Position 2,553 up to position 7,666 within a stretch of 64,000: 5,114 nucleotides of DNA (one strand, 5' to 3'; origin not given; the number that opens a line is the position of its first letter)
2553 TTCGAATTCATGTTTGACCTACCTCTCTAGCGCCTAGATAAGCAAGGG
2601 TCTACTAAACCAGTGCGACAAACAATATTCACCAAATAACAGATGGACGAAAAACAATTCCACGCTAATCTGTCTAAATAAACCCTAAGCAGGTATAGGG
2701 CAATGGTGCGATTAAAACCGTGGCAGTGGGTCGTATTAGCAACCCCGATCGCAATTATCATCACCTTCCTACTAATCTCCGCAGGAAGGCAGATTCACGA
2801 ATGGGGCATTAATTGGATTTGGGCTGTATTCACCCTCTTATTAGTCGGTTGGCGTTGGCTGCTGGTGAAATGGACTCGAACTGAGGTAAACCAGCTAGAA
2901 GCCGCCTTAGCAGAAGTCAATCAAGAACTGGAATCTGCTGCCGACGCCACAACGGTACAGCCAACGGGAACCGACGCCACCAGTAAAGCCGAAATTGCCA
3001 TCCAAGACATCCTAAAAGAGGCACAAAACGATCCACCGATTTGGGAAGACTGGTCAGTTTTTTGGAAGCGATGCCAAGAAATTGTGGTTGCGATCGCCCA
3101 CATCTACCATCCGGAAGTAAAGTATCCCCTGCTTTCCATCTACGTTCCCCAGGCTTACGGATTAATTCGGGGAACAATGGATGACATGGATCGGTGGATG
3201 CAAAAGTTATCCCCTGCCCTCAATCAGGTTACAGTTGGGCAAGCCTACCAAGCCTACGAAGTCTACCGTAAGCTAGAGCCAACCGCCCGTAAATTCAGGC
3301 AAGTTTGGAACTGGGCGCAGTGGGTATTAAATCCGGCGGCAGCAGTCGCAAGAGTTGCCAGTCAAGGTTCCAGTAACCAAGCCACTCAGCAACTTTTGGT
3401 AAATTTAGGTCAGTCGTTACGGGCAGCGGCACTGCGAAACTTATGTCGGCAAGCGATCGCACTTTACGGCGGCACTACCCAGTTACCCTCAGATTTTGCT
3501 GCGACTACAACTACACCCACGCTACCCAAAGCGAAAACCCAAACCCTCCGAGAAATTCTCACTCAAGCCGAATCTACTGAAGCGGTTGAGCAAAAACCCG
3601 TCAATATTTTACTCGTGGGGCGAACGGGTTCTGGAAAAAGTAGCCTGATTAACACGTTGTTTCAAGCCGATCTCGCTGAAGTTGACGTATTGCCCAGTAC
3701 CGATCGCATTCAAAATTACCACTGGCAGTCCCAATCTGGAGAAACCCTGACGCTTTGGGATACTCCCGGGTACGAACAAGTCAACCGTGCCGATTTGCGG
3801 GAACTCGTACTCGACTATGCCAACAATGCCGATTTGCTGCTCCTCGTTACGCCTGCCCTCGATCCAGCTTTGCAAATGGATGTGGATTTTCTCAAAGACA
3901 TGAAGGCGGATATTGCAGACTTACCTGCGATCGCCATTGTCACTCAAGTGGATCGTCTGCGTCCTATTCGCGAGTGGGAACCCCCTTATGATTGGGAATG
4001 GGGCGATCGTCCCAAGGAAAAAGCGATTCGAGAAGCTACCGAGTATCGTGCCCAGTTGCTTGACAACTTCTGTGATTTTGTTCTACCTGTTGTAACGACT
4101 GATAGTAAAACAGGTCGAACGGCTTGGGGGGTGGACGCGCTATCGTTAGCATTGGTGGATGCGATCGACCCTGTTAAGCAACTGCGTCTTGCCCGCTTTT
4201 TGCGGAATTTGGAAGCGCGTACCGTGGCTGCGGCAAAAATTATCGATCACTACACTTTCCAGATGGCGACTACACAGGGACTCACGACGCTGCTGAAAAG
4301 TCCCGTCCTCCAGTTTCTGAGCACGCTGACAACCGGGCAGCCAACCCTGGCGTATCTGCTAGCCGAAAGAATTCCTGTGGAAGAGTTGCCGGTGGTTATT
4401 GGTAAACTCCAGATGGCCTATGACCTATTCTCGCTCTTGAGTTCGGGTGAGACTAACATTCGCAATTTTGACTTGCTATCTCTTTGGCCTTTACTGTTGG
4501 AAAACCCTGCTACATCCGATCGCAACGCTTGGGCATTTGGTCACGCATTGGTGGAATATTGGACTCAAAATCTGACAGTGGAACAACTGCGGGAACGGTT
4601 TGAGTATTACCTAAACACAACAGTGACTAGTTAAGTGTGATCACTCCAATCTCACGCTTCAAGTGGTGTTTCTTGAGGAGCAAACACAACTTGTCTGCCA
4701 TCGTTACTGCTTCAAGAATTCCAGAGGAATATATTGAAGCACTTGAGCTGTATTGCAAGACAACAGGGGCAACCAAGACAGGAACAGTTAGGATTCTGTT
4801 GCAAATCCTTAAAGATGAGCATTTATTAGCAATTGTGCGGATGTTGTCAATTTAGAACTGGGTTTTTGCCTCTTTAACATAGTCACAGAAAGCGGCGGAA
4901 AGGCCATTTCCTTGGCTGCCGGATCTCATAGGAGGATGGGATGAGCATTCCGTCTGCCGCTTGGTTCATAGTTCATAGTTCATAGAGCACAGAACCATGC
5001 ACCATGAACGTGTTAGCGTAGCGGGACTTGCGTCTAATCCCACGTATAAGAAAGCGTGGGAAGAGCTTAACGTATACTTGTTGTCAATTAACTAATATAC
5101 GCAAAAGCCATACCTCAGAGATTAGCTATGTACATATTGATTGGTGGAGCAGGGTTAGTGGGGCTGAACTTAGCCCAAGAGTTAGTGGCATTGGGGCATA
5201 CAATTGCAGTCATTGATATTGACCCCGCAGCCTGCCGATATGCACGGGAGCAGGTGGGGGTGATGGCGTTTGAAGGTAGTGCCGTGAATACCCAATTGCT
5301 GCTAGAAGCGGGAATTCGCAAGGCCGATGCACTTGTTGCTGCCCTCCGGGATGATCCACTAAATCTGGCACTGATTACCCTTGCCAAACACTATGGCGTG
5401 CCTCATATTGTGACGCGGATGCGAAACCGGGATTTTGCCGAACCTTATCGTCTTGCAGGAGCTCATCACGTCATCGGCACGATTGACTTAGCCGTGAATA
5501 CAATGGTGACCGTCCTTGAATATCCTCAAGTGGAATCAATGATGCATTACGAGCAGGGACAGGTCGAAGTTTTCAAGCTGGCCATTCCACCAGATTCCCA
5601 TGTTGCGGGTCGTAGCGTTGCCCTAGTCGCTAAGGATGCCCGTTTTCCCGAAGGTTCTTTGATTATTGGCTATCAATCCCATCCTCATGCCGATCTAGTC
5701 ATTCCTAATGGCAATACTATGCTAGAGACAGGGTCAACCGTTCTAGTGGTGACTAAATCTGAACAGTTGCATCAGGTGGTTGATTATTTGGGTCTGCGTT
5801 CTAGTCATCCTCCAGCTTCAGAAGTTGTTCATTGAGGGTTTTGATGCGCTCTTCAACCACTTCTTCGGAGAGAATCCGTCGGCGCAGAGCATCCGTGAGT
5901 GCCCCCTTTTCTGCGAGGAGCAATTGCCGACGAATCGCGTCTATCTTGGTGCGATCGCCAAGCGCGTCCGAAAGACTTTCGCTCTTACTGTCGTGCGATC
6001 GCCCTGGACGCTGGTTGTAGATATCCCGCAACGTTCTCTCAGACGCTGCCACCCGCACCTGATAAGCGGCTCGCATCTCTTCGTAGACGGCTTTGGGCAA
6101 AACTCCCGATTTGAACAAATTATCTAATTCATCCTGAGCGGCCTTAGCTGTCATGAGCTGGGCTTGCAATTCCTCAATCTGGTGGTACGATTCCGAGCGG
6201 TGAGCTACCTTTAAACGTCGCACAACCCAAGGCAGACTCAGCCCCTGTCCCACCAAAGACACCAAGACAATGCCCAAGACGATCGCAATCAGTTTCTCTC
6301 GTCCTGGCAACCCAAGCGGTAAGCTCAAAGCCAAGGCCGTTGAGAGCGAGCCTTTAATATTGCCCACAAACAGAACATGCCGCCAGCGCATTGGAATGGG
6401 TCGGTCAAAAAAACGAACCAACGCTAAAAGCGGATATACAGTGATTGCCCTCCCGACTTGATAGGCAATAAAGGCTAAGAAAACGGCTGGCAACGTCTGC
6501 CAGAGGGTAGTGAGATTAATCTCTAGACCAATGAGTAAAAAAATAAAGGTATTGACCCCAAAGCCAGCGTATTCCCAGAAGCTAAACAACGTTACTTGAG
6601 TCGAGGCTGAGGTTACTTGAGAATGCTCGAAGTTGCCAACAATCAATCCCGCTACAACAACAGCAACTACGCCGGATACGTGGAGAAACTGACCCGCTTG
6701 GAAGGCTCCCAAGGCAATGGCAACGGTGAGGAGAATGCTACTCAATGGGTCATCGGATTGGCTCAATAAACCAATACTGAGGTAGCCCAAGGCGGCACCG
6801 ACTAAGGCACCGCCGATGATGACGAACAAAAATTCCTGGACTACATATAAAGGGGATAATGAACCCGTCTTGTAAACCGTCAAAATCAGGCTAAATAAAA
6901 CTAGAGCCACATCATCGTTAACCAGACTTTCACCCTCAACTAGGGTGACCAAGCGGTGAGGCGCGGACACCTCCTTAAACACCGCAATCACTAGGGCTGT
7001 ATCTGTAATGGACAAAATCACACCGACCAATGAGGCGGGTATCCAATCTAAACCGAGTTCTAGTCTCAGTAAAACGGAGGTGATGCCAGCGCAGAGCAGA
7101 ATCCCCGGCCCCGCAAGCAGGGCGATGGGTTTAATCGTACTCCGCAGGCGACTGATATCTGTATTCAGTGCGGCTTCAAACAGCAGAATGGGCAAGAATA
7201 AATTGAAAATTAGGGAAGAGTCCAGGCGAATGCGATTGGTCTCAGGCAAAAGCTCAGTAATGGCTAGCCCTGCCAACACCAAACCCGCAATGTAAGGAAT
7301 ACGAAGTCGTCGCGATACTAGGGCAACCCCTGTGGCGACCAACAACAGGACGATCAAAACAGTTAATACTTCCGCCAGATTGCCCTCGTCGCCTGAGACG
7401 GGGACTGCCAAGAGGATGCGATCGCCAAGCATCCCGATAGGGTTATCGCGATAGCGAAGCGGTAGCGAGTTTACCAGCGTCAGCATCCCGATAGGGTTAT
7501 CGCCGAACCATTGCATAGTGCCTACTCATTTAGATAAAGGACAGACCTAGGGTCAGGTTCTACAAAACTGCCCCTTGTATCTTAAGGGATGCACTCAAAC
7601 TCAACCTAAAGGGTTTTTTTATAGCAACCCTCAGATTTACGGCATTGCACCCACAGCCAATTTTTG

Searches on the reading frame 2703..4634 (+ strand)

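Call 29: search_protein_families(library=pfam, proteins=[window:2703-4634:+], max_evalue=0.001)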
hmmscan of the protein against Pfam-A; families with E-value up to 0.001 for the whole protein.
window:2703-4634:+ (643 aa): 11 families
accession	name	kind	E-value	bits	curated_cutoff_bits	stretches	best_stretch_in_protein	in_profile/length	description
PF01926.29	MMR_HSR1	-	3.5e-13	50.1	21.9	1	302-394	2-94/113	50S ribosome-binding GTPase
PF00350.29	Dynamin_N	-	1e-12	48.8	27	1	343-414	97-166/168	Dynamin family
PF04670.18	Gtr1_RagA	-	5.4e-06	26.4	22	1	302-365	2-66/232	Gtr1/RagA G protein conserved region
PF04548.22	AIG1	-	8.2e-06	25.7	27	1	301-360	2-62/212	AIG1 family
PF05049.19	IIGP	-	1.5e-05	24.7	24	1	290-358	26-97/375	Interferon-inducible GTPase (IIGP)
PF00735.24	Septin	-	4e-05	23.4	26.2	1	300-357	5-72/280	Septin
PF08477.19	Roc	-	5.2e-05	23.9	27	1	302-417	2-119/119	Ras of Complex, Roc, domain of DAPkinase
PF13191.12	AAA_16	-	0.00051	21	32.6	0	293-324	18-49/167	AAA ATPase domain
PF01580.24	FtsK_SpoIIIE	-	0.00054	19.9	24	0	297-322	37-62/221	FtsK/SpoIIIE family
PF02421.24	FeoB_N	-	0.00056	19.9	27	0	301-367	2-67/156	Ferrous iron transport protein B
PF10662.15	PduV-EutP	-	0.00091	19.5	21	0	301-418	3-101/143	Ethanolamine utilisation - propanediol utilisation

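Call 40: search_protein_families(library=padloc, proteins=[window:2703-4634:+], max_evalue=0.001)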
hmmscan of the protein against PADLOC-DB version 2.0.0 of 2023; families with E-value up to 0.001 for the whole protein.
window:2703-4634:+ (643 aa): 4 families
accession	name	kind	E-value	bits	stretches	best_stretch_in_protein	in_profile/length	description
PDLC03839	LeoA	-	5.3e-15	53.5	1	278-399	34-155/559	-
PDLC03841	LeoBC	-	1.6e-14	52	1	273-386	51-160/601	-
PDLC04177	HEC-01A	-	4.9e-05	20.5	0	281-319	9-46/393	-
PDLC04140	mad8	-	0.00032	18.3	0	298-324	26-52/314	mads_8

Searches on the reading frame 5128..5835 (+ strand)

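Call 29: search_protein_families(library=pfam, proteins=[window:5128-5835:+], max_evalue=0.001)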
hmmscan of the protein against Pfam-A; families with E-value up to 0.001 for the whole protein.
window:5128-5835:+ (235 aa): 3 families
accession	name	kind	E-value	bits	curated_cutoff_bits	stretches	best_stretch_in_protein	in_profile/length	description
PF02254.24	TrkA_N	-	7.4e-26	91.2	23.8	1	3-116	1-114/116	TrkA-N domain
PF02080.26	TrkA_C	-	5.7e-11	42.6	27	1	151-222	4-71/71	TrkA-C domain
PF01262.27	AlaDh_PNT_C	-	7.3e-05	22.7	23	1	3-72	31-99/214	Alanine dehydrogenase/PNT, C-terminal domain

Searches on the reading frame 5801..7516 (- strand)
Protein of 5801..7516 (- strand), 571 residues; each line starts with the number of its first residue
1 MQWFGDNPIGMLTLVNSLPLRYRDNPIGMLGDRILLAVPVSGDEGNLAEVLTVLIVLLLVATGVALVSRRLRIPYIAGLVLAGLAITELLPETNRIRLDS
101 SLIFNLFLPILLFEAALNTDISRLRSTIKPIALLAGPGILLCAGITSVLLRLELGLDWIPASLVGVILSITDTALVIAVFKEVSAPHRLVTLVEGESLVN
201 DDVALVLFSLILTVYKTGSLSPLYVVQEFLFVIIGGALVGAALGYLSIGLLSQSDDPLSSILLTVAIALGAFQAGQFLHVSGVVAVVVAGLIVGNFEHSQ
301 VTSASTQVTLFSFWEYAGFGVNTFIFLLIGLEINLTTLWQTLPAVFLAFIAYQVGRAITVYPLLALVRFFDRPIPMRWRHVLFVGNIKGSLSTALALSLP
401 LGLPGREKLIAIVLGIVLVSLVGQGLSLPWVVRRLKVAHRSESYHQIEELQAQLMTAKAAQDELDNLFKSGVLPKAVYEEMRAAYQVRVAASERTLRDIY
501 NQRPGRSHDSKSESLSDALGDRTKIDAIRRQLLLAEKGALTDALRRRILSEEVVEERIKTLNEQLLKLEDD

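Call 29: search_protein_families(library=pfam, proteins=[window:5801-7516:-], max_evalue=0.001)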
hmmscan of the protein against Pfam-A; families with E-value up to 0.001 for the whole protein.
window:5801-7516:- (571 aa): 1 family
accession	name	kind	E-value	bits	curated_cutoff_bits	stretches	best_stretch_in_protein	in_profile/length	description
PF00999.27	Na_H_Exchanger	-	8.2e-72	242.6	26.2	1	60-433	3-374/375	Sodium/hydrogen exchanger, transmembrane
